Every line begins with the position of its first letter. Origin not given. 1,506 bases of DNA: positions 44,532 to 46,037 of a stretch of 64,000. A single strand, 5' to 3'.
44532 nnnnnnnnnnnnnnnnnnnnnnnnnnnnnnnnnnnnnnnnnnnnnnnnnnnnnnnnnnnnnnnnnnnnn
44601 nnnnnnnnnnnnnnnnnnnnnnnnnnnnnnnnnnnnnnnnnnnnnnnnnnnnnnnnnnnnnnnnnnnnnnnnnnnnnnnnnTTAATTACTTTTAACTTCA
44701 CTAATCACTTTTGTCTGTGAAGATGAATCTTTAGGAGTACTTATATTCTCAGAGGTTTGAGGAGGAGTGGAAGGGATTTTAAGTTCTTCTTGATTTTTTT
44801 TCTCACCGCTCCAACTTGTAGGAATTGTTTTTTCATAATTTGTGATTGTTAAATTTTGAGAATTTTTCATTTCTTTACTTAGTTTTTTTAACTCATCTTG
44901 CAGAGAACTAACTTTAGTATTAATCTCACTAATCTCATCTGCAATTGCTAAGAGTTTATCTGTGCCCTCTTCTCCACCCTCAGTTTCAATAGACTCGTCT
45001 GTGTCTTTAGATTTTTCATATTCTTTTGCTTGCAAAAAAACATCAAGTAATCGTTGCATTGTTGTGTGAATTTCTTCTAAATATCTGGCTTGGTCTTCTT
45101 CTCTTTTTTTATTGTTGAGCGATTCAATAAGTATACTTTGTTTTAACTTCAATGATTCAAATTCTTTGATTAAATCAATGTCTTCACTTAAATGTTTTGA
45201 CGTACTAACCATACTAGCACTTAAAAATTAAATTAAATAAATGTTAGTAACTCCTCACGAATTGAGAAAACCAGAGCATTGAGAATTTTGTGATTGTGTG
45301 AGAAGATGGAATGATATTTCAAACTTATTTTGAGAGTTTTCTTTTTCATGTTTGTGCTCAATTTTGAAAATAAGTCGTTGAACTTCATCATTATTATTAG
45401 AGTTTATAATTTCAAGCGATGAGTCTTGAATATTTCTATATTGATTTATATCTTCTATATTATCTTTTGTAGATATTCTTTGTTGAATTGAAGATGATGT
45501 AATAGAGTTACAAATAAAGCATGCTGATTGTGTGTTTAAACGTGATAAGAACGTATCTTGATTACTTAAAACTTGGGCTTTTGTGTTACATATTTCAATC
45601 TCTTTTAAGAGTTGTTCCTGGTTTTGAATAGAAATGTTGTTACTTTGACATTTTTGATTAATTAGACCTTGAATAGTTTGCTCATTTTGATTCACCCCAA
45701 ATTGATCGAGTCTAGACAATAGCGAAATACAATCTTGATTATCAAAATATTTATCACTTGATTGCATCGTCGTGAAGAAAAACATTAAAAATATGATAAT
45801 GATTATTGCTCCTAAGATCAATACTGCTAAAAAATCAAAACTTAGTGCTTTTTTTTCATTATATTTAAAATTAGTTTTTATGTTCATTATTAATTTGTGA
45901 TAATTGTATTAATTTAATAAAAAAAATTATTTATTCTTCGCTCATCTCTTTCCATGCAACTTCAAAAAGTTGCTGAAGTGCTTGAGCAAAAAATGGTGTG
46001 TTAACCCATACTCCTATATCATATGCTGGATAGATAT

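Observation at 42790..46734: Orphan ArlC/D/E-like coiled-coil operon under a TrmB regulator, with no archaellum motor genes alongside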

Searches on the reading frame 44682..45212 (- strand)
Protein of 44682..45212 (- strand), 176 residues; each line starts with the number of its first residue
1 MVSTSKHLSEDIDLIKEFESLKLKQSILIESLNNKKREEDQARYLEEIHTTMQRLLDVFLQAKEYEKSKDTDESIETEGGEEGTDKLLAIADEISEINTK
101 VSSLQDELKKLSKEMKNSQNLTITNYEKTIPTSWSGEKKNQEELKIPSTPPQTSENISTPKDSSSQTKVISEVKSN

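Call 3: search_protein_families(library=pfam, proteins=[window:44682-45212:-], max_evalue=1)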
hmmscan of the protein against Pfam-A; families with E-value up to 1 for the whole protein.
window:44682-45212:- (176 aa): 8 families
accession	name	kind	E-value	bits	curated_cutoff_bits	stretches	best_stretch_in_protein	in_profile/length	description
PF05531.17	NPV_P10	-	0.00023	22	29.8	1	87-121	6-40/75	Nucleopolyhedrovirus P10 protein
PF08700.17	VPS51_Exo84_N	-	0.0032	18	24.2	1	86-118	52-84/87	Vps51/EXO84/COG1 N-terminal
PF02403.27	Seryl_tRNA_N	-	0.031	15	28.2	1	71-119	14-63/108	Seryl-tRNA synthetase N-terminal domain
PF14712.11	Snapin_Pallidin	-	0.14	13.1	29.6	1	84-111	61-88/89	Snapin/Pallidin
PF00512.31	HisKA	-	0.21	12.1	26.9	1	29-59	24-54/66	His Kinase A (phospho-acceptor) domain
PF09385.16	HisK_N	-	0.24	11.8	24.4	1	21-120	8-107/129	Histidine kinase N terminal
PF14362.11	DUF4407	-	0.4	10.4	31.3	1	70-135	131-177/297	Domain of unknown function (DUF4407)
PF01496.24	V_ATPase_I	-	0.56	8.5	30.7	1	34-156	15-138/815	V-type ATPase 116kDa subunit family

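Call 4: search_protein_families(library=ncbifam, proteins=[window:44682-45212:-], max_evalue=1)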
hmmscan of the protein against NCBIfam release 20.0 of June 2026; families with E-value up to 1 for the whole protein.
window:44682-45212:- (176 aa): 3 families
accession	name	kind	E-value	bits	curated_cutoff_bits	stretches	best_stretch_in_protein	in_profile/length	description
NF045995.1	MAG0865_DivIVA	hypoth_equivalog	0.031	14.4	55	1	89-127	31-65/69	MAG0865 family DivIVA-related protein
NF053712.1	repair_DEAH_YoaA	equivalog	0.57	8.8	680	1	22-168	248-391/630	DNA repair helicase YoaA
NF033930.1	pneumo_PspA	exception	0.74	8.4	850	1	30-129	223-331/659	pneumococcal surface protein A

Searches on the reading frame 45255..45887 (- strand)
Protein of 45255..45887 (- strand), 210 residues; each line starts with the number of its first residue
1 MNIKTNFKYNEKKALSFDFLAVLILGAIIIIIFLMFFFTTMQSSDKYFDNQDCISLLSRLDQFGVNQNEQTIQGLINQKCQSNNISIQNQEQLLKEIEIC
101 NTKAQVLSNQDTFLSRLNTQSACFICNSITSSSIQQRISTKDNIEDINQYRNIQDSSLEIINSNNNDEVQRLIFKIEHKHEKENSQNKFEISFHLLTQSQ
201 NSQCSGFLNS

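Call 3: search_protein_families(library=pfam, proteins=[window:45255-45887:-], max_evalue=1)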
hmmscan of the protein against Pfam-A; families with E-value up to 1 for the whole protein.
window:45255-45887:- (210 aa): 2 families
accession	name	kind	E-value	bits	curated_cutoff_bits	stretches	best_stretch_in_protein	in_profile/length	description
PF13786.12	DUF4179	-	0.086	13.7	30.1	1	26-88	11-75/94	Domain of unknown function (DUF4179)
PF05223.17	MecA_N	-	0.086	13.6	22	1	111-195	7-75/117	NTF2-like N-terminal transpeptidase domain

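Call 4: search_protein_families(library=ncbifam, proteins=[window:45255-45887:-], max_evalue=1)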
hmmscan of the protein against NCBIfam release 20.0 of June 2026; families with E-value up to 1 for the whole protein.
window:45255-45887:- (210 aa): 1 family
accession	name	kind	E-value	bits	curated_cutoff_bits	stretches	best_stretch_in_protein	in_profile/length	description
NF001968.0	PRK00750.1-2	equivalog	0.036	12.5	648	1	89-200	393-499/528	lysine--tRNA ligase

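Call 46: search_protein_representatives(protein=window:45255-45887:-)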
Query: 210 residues. Proteins with E-value up to 0.001 (for the whole library): 11; up to 1e-10: 4; up to 1e-30: 1. The best 11 are listed.
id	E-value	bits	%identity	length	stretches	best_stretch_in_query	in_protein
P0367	1.1e-125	432.6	100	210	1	1-210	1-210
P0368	1.4e-12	64.1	31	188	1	12-177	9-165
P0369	3.7e-12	62.6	30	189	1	14-178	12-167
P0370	9.8e-12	61.3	34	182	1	11-179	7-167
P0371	9.0e-09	51.6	34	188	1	19-179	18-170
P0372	2.6e-08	50.1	35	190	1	23-209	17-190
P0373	6.9e-07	45.5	28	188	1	8-176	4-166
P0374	1.4e-06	44.5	28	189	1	9-178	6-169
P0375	2.8e-05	40.2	28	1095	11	51-79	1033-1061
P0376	1.7e-04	37.6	30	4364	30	125-188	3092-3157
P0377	3.1e-04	36.8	28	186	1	21-175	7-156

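Call 55: predict_structure(alignment_id=A2)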
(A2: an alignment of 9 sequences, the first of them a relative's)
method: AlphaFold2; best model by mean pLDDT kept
length: 210 residues; sequences in the alignment: 9
mean_pLDDT: 72.5   pTM: 0.65
mean pLDDT of the five models: 72.5, 66.4, 65.8, 64.9, 63.0
residues with pLDDT >= 90: 15; 70-90: 110; 50-70: 61; < 50: 24
segments of 3 or more residues with pLDDT < 50: 1-4, 6-10, 144-146, 148-150
pLDDT, mean of each block of 10 residues (from residue 1): 45 67 89 72 61 91 82 87 82 83 89 79 84 56 50 54 61 83 65 78 64
secondary structure, 60 per line:
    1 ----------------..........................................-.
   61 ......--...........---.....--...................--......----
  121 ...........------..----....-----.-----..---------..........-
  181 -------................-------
elements in order: H17-58 H60-66 H69-79 E83-87 H90-108 H111-116 E121-131 H144-147 E170-179 E188-197 H198-203

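Call 58: fold_search(model_id=the predicted structure, library=pdb)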
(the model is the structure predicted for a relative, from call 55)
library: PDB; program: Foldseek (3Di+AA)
matches with E <= 10: 325; with E <= 0.001: 0
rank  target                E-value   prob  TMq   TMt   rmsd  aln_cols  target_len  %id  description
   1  1agi                  2.3e-01  0.25  0.18  0.28  12.9       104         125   16  CRYSTAL STRUCTURE OF BOVINE ANGIOGENIN AT 1.5 ANGSTROMS RESOLUTION (released 1996-04-03)
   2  7qhs_5                5.5e-01  0.03  0.14  0.06  18.6       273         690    9  S. cerevisiae CMGE nucleating origin DNA melting (released 2022-06-15)
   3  1b1i                  5.8e-01  0.15  0.18  0.28  12.7       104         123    9  CRYSTAL STRUCTURE OF HUMAN ANGIOGENIN (released 1999-04-02)
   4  1h53                  6.2e-01  0.15  0.18  0.28  13.4       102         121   11  Binding of Phosphate and Pyrophosphate ions at the active site of human Angiogenin as revealed by X-ray Crystallography (released 2001-08-09)
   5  1y8c                  7.9e-01  0.02  0.12  0.11  16.0       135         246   12  Crystal structure of a S-adenosylmethionine-dependent methyltransferase from Clostridium acetobutylicum ATCC 824 (released 2004-12-28)
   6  5eop                  8.4e-01  0.13  0.17  0.28  12.7       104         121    9  Crystal structure of human Angiogenin at 1.35 Angstroms resolution (released 2016-08-17)
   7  1k59                  8.9e-01  0.13  0.17  0.28  13.5       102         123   11  Crystal Structure of Human Angiogenin Variant Q117G (released 2002-03-20)
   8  2j4t_A                1.0e+00  0.11  0.17  0.28  13.1       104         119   10  Biological and Structural Features of Murine Angiogenin-4, an Angiogenic Protein (released 2007-02-20)
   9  4ahf                  1.0e+00  0.09  0.16  0.25  13.8       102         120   10  K17E - Angiogenin mutants and amyotrophic lateral sclerosis - a biochemical and biological analysis (released 2012-10-10)
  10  1ang                  1.1e+00  0.12  0.18  0.28  12.7       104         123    9  CRYSTAL STRUCTURE OF HUMAN ANGIOGENIN REVEALS THE STRUCTURAL BASIS FOR ITS FUNCTIONAL DIVERGENCE FROM RIBONUCLEASE (released 1995-04-20)
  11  3zbv                  1.1e+00  0.11  0.17  0.28  12.0       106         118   12  Crystal Structure of murine Angiogenin-2 (released 2012-12-26)
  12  2bwk                  1.1e+00  0.08  0.15  0.23  12.7       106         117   10  Murine angiogenin, sulphate complex (released 2005-11-30)
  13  8th1_C                1.1e+00  0.03  0.12  0.16  14.3       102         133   12  Crystal Structure of the G3BP1 NTF2-like domain bound to the IDR1 of SARS-CoV-2 nucleocapsid protein D3L mutant (released 2023-12-27)
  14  5m9q                  1.2e+00  0.11  0.18  0.28  13.4       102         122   11  Human angiogenin PD variant R95Q (released 2017-02-22)
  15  5m9c                  1.3e+00  0.10  0.18  0.28  12.8       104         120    8  Human angiogenin ALS variant K40R (released 2017-02-22)
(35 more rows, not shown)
